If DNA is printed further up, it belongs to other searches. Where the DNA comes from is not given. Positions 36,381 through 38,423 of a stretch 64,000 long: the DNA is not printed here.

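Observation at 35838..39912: Candidate uncharacterised redox operon: GMC flavoenzyme, Rieske-fusion protein, SRPBCC ligand-binding protein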

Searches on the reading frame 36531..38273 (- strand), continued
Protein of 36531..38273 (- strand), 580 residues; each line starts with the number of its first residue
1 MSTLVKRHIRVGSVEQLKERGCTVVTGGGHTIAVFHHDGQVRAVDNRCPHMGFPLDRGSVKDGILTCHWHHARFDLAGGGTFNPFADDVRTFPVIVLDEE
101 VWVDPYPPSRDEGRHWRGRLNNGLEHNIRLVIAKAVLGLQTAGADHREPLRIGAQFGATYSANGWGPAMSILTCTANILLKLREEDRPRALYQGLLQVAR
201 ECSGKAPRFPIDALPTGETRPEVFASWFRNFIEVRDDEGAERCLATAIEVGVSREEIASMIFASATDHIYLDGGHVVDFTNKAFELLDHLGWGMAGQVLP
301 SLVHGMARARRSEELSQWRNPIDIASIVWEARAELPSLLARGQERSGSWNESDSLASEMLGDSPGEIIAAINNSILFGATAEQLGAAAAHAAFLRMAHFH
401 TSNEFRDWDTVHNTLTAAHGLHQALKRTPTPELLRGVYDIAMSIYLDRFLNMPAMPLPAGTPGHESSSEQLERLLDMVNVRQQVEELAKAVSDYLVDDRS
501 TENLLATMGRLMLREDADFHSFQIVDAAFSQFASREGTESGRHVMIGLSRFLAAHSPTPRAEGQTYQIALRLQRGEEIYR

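Call 53: search_protein_families(library=pfam, proteins=[P0125, P0136, P0381, P0193, P0217, P0152, P0327, P0160, P0142, P0102], max_evalue=0.001)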
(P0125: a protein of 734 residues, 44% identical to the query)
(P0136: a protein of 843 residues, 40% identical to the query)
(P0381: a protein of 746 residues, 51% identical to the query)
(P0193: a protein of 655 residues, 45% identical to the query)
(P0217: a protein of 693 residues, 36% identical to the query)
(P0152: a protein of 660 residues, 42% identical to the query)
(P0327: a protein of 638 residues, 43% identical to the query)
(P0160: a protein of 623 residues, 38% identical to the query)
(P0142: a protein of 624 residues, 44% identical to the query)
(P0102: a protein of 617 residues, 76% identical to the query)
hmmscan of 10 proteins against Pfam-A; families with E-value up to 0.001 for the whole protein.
P0125 (734 aa): 4 families
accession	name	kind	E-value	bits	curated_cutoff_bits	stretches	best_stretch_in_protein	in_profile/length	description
PF00355.32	Rieske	-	3e-13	49.9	20.3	1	5-75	6-76/88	Rieske [2Fe-2S] domain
PF13806.12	Rieske_2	-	1.6e-10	41.3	27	1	5-96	6-103/104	Rieske-like [2Fe-2S] domain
PF00211.25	Guanylate_cyc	-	4.9e-08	33.2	21.9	1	576-722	6-172/183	Adenylate and Guanylate cyclase catalytic domain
PF22543.2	Rieske_4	-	1.4e-05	25.7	28.4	1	11-72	10-75/119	Soluble Rieske-type ferredoxin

P0136 (843 aa): 6 families
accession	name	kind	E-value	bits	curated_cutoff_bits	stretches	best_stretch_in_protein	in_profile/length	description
PF00355.32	Rieske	-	5.5e-14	52.3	20.3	1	268-350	3-87/88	Rieske [2Fe-2S] domain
PF08281.18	Sigma70_r4_2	-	9.5e-14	51.2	25.7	1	134-186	2-54/54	Sigma-70, region 4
PF04542.20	Sigma70_r2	-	2.4e-13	50.1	24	1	37-102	1-68/71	Sigma-70 region 2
PF22543.2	Rieske_4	-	2.8e-09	37.7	28.4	1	270-338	3-76/119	Soluble Rieske-type ferredoxin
PF13806.12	Rieske_2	-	3.9e-09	36.8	27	1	269-361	4-103/104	Rieske-like [2Fe-2S] domain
PF04545.22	Sigma70_r4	-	1.3e-07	31.4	24.1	1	140-184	2-46/50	Sigma-70, region 4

P0381 (746 aa): 4 families
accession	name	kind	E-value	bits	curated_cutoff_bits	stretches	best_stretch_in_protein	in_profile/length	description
PF00355.32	Rieske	-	9.8e-15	54.7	20.3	1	9-80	3-74/88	Rieske [2Fe-2S] domain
PF13806.12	Rieske_2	-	2.9e-12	46.9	27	1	8-103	2-103/104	Rieske-like [2Fe-2S] domain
PF00211.25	Guanylate_cyc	-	1.7e-08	34.7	21.9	1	586-737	9-179/183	Adenylate and Guanylate cyclase catalytic domain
PF22543.2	Rieske_4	-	2.5e-06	28.2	28.4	1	15-80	7-76/119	Soluble Rieske-type ferredoxin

P0193 (655 aa): 3 families
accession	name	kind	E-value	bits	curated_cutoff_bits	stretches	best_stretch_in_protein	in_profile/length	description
PF00355.32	Rieske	-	4.3e-16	59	20.3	1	179-261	4-87/88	Rieske [2Fe-2S] domain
PF13806.12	Rieske_2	-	2.6e-12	47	27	1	179-272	4-103/104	Rieske-like [2Fe-2S] domain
PF22543.2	Rieske_4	-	5.2e-07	30.4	28.4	1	186-250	9-77/119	Soluble Rieske-type ferredoxin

P0217 (693 aa): 2 families
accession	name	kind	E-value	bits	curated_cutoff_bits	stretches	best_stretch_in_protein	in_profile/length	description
PF00355.32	Rieske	-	5e-13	49.2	20.3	1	8-78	3-73/88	Rieske [2Fe-2S] domain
PF13806.12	Rieske_2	-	1.1e-05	25.8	27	1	14-103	9-104/104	Rieske-like [2Fe-2S] domain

P0152 (660 aa): 3 families
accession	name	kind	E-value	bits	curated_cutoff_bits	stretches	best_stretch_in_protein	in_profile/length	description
PF00355.32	Rieske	-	4.6e-15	55.8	20.3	1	8-82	2-75/88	Rieske [2Fe-2S] domain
PF13806.12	Rieske_2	-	7.8e-09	35.8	27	1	11-105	5-103/104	Rieske-like [2Fe-2S] domain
PF22543.2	Rieske_4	-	6.1e-05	23.7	28.4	1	24-82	15-77/119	Soluble Rieske-type ferredoxin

P0327 (638 aa): 3 families
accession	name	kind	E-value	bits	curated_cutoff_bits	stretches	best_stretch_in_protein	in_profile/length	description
PF00355.32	Rieske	-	8e-15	55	20.3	1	20-90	3-73/88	Rieske [2Fe-2S] domain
PF13806.12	Rieske_2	-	3.3e-10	40.3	27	1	19-114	2-103/104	Rieske-like [2Fe-2S] domain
PF22543.2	Rieske_4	-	3.1e-08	34.4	28.4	1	29-91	10-76/119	Soluble Rieske-type ferredoxin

P0160 (623 aa): 2 families
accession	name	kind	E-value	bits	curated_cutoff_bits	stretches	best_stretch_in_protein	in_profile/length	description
PF00355.32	Rieske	-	1.3e-12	47.9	20.3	1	22-97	3-79/88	Rieske [2Fe-2S] domain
PF13806.12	Rieske_2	-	2.3e-08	34.4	27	1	23-116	4-103/104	Rieske-like [2Fe-2S] domain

P0142 (624 aa): 4 families
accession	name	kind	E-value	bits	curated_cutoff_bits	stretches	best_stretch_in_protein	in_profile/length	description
PF00355.32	Rieske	-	1.7e-12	47.5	20.3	1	23-88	22-88/88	Rieske [2Fe-2S] domain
PF13806.12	Rieske_2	-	2.4e-07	31.1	27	1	27-98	27-103/104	Rieske-like [2Fe-2S] domain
PF22543.2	Rieske_4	-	9.4e-05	23.1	28.4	1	25-75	22-76/119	Soluble Rieske-type ferredoxin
PF12002.13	MgsA_C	-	0.00031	21.1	27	1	240-319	3-82/167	MgsA AAA+ ATPase C terminal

P0102 (617 aa): 3 families
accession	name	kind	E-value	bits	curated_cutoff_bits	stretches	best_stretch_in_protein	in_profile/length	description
PF00355.32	Rieske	-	9.2e-16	58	20.3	1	51-130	8-88/88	Rieske [2Fe-2S] domain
PF13806.12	Rieske_2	-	1.1e-09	38.6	27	1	52-140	9-103/104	Rieske-like [2Fe-2S] domain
PF22543.2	Rieske_4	-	6.3e-06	26.9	28.4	1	52-117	7-76/119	Soluble Rieske-type ferredoxin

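Call 56: search_protein_families(library=pfam, proteins=[L056:2720-3910:+, L056:3916-4551:+, L056:4639-5277:-, L059:3196-3627:-, L059:4073-5002:-, L062:3195-3677:+, L063:2871-4118:+, L063:4428-5105:+, L068:3808-4707:-, L022:2147-3121:-], max_evalue=0.0001)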
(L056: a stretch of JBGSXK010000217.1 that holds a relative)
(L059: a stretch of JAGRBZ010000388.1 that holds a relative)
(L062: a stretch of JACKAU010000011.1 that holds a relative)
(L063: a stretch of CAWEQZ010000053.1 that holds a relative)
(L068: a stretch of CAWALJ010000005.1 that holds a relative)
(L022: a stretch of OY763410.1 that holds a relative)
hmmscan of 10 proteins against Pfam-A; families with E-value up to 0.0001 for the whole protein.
L056:2720-3910:+ (397 aa): 6 families
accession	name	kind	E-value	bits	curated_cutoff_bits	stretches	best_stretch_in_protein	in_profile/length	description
PF02518.31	HATPase_c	-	3.7e-15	56.8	26.4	1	306-396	3-110/111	Histidine kinase-, DNA gyrase B-, and HSP90-like ATPase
PF07730.19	HisKA_3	-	4.6e-15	56.4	24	1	197-264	1-66/68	Histidine kinase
PF01590.32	GAF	-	7.7e-10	39.9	22.4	1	46-180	1-133/133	GAF domain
PF13185.12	GAF_2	-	1e-09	39.2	28.6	1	45-181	2-136/136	GAF domain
PF13581.12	HATPase_c_2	-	1.4e-07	32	27.4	1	312-359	35-87/127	Histidine kinase-like ATPase domain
PF13492.12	GAF_3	-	4.5e-05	24.3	27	0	51-182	6-129/129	GAF domain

L056:3916-4551:+ (212 aa): 2 families
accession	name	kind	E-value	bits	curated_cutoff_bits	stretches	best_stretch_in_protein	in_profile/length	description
PF00072.30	Response_reg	-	1.7e-28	99.5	30.2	1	7-119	1-111/111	Response regulator receiver domain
PF00196.25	GerE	-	6.4e-23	80.6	23.5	1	149-204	2-57/57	Bacterial regulatory proteins, luxR family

L056:4639-5277:- (213 aa): 1 family
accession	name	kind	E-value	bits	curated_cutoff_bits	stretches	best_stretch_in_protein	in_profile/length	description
PF00856.33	SET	-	7.4e-13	49.3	22.4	1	51-141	1-104/105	SET domain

L059:3196-3627:- (144 aa): 0 families

L059:4073-5002:- (310 aa): 0 families

L062:3195-3677:+ (161 aa): 1 family
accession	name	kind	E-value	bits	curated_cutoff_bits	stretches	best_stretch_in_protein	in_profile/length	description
PF14376.11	Haem_bd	-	7e-39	133.3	27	1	22-142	2-132/133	Haem-binding domain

L063:2871-4118:+ (416 aa): 2 families
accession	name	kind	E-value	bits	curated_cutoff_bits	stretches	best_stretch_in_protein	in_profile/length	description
PF07690.21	MFS_1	-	9.2e-32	110.7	33.4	1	43-363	13-346/347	Major Facilitator Superfamily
PF06779.20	MFS_4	-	2.9e-06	27.3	26.3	1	44-390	11-355/364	Uncharacterised MFS-type transporter YbfB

L063:4428-5105:+ (226 aa): 3 families
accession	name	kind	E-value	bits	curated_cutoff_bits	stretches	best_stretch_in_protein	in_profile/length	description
PF18462.6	DUF5612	-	6.8e-65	217.7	25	1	86-224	3-142/143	Domain of unknown function (DUF5612)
PF01842.31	ACT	-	1.3e-09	38.1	27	1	13-63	3-54/66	ACT domain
PF13291.12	ACT_4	-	2.9e-06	28.3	27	1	9-83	5-80/80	ACT domain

L068:3808-4707:- (300 aa): 1 family
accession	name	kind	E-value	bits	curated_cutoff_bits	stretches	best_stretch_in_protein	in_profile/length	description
PF02900.23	LigB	-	2.9e-25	89.3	26.3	1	22-290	5-264/269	Catalytic LigB subunit of aromatic ring-opening dioxygenase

L022:2147-3121:- (325 aa): 2 families
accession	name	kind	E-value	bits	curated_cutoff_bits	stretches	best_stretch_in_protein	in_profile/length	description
PF03060.21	NMO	-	7.2e-43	147.7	28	1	4-311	2-331/331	Nitronate monooxygenase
PF00478.31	IMPDH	-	9.3e-07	28.6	25.6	1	2-193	23-171/345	IMP dehydrogenase / GMP reductase domain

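Call 80: search_dna_similar(query=window:36534-37961:-, collection=plasmids, mode=protein, max_evalue=10, max_rows=30)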
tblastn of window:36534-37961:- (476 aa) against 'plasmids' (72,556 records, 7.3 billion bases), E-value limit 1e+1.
Records with a match: 32; places in all: 33; records where one place covers at least 80% of the query: 26.
Best place of each record, by identity: <60% 32.
By first word of the organism name: Halorussus 7; Paraburkholderia 5; Priestia 5; Macrococcoides 4; Haladaptatus 2; Gloeothece 1; Halomicrococcus 1; Aulosira 1; Nostoc 1; Sinorhizobium 1; and 4 more.
By predicted mobility (MOB-suite, as given by PLSDB): non-mobilizable 21; mobilizable 8; conjugative 3.
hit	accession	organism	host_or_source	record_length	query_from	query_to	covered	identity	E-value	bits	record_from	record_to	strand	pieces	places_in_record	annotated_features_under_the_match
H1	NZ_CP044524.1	Halorussus halophilus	pure culture,marine solar saltern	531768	1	475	100%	45.8%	5e-121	396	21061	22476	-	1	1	Rieske (2Fe-2S) protein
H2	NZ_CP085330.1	Haladaptatus salinisoli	cell culture,saline soil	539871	1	475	100%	45.3%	4e-119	391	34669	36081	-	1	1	Rieske (2Fe-2S) protein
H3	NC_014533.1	Gloeothece verrucosa PCC 7822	fresh water in rice field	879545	11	475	98%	46.1%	3e-119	391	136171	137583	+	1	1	Rieske (2Fe-2S) protein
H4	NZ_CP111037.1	Haladaptatus caseinilyticus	cell culture,sediment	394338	4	475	99%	45.1%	3e-123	402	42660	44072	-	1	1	Rieske (2Fe-2S) protein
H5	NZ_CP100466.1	Halomicrococcus gelatinilyticus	cell culture,sediment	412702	1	475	100%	44.5%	5e-116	382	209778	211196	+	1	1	Rieske (2Fe-2S) protein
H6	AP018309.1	Aulosira laxa NIES-50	-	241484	4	475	99%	44.5%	4e-125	408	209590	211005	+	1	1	Rieske [2Fe-2S] domain-containing protein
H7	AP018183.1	Nostoc carneum NIES-2107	-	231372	11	475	98%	44.9%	1e-122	401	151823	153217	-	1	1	Rieske [2Fe-2S] domain-containing protein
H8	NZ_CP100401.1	Halorussus aquaticus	cell culture,saline soil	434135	11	475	98%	44.7%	1e-114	378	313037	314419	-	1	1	Rieske (2Fe-2S) protein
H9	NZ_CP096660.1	Halorussus limi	cell culture,saline soil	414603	11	475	98%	44.5%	7e-113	373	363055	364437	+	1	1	Rieske (2Fe-2S) protein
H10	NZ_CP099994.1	Halorussus salilacus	cell culture,Substrate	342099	11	475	98%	44.3%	2e-113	374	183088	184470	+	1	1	Rieske (2Fe-2S) protein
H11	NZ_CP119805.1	Halorussus lipolyticus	cell culture,coastal saline-alkali land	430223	1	475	100%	42.6%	2e-112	372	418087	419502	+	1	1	Rieske (2Fe-2S) protein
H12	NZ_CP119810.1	Halorussus caseinilyticus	cell culture,coastal saline-alkali land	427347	11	475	98%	42.9%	1e-109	364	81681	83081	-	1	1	Rieske (2Fe-2S) protein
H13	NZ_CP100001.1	Halorussus vallis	cell culture,saline soil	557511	1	475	100%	41.4%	2e-113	375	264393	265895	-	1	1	Rieske (2Fe-2S) protein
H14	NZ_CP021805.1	Sinorhizobium meliloti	Medicago truncatula,Single Cell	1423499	7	475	99%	41.0%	2e-90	308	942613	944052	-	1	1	none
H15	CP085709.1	Bacillus sp. CMF21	single cell,soil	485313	1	475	100%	40.0%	2e-96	325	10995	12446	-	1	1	Rieske 2Fe-2S domain-containing protein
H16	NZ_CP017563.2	Paraburkholderia sprentiae WSM5005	Lebeckia ambigua,root nodule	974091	7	476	99%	40.2%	8e-92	312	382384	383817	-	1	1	Rieske 2Fe-2S domain-containing protein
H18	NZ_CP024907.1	Paraburkholderia caledonica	soil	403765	6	476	99%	40.1%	1e-90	308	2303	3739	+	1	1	Rieske (2Fe-2S) protein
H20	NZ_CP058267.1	Priestia megaterium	cell culture,potash salt dump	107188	1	475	100%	39.2%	1e-96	326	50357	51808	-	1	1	Rieske 2Fe-2S domain-containing protein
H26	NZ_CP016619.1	Microvirga ossetica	Vicia alpestris,cell culture,nodules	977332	7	476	99%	38.7%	5e-80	278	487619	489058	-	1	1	Rieske (2Fe-2S) protein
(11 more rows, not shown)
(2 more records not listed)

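Call 81: get_annotated_region(hit=H20, flank=8000)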
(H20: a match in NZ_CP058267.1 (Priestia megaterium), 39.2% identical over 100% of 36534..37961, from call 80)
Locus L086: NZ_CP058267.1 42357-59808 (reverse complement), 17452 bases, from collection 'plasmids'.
description: Priestia megaterium strain BIM B-1314D plasmid pBM-Cp-1-5, complete sequence
organism: Priestia megaterium (NCBI taxid 1404)
taxonomy: Bacteria; Bacillota; Bacilli; Bacillales; Bacillaceae; Priestia; Priestia megaterium
host: -; source: cell culture,potash salt dump; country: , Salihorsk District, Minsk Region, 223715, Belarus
typing (MOB-suite, as given by PLSDB): mobilizable; replicon rep_cluster_385; relaxase MOBP
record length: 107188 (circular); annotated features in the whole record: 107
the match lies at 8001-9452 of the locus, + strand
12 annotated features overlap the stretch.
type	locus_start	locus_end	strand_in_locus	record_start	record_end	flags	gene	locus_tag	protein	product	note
CDS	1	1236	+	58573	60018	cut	-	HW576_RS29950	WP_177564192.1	glycoside hydrolase family 1 protein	GO:0005975 - carbohydrate metabolic process [Evidence IEA]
CDS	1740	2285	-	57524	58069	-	-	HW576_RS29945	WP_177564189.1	TetR/AcrR family transcriptional regulator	GO:0006355 - regulation of DNA-templated transcription [Evidence IEA]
CDS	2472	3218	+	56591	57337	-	-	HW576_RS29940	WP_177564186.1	SDR family oxidoreductase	-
CDS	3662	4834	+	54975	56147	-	-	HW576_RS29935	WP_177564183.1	MFS transporter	GO:0055085 - transmembrane transport [Evidence IEA]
CDS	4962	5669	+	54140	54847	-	-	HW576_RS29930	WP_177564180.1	SDR family oxidoreductase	-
CDS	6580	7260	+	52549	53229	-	-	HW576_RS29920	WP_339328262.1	DUF4405 domain-containing protein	-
CDS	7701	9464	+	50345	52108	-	-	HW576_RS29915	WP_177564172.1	Rieske 2Fe-2S domain-containing protein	-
CDS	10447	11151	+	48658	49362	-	-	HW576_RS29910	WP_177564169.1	amino acid racemase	GO:0006520 - amino acid metabolic process [Evidence IEA]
CDS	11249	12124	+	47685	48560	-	-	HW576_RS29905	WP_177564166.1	LysR family transcriptional regulator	GO:0006355 - regulation of DNA-templated transcription [Evidence IEA]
CDS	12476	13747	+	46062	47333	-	-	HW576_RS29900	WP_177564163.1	cation:dicarboxylase symporter family transporter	-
CDS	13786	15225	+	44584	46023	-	aspA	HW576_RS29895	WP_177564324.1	aspartate ammonia-lyase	GO:0006520 - amino acid metabolic process [Evidence IEA]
CDS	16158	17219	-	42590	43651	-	-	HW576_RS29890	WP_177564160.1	SAVED domain-containing protein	-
